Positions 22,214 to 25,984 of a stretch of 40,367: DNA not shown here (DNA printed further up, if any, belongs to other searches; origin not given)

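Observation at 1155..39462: Fourteen copies of a 23-bp palindrome, all intergenic, marking most operon boundaries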

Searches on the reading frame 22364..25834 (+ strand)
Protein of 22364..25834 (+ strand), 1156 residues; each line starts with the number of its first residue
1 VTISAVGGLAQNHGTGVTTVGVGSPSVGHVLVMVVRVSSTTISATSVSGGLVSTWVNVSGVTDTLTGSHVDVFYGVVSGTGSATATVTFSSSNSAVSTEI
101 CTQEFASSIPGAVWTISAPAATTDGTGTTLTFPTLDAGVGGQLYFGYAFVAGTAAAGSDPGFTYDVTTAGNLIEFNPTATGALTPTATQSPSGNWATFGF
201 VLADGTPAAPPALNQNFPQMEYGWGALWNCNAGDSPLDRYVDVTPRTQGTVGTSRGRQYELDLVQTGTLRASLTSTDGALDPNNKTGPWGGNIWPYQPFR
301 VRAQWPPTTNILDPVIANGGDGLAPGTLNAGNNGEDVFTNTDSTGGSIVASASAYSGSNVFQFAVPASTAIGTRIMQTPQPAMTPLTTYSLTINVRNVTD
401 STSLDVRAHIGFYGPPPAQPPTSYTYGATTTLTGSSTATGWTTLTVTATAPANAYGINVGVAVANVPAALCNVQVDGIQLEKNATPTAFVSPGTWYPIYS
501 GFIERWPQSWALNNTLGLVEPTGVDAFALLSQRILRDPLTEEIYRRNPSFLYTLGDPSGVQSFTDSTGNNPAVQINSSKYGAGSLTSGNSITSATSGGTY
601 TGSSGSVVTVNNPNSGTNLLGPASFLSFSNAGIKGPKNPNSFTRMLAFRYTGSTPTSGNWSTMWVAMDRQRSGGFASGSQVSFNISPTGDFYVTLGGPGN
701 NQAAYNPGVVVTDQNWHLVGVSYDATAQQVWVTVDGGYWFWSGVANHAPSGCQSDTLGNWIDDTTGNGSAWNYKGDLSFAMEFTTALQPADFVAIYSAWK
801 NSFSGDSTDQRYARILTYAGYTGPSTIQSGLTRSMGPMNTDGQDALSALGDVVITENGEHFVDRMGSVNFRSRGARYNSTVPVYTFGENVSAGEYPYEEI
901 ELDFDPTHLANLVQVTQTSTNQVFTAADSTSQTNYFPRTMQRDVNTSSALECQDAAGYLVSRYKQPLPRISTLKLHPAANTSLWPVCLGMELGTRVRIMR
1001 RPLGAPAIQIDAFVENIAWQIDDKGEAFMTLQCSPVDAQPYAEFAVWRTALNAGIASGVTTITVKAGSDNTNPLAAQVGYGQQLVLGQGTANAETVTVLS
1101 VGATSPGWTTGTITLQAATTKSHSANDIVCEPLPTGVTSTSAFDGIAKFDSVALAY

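Call 9: search_protein_families(library=phrogs, proteins=[window:22364-25834:+], max_evalue=0.001)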
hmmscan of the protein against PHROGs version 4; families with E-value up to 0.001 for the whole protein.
window:22364-25834:+ (1156 aa): 1 family
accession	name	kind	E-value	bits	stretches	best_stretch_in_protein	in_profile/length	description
phrog_5313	-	unknown function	3.2e-86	291.4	1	107-1075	60-959/1052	-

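Call 43: search_protein_families(library=pfam, proteins=[window:22364-25834:+], max_evalue=0.01)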
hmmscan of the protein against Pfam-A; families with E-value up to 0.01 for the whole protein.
window:22364-25834:+ (1156 aa): 0 families
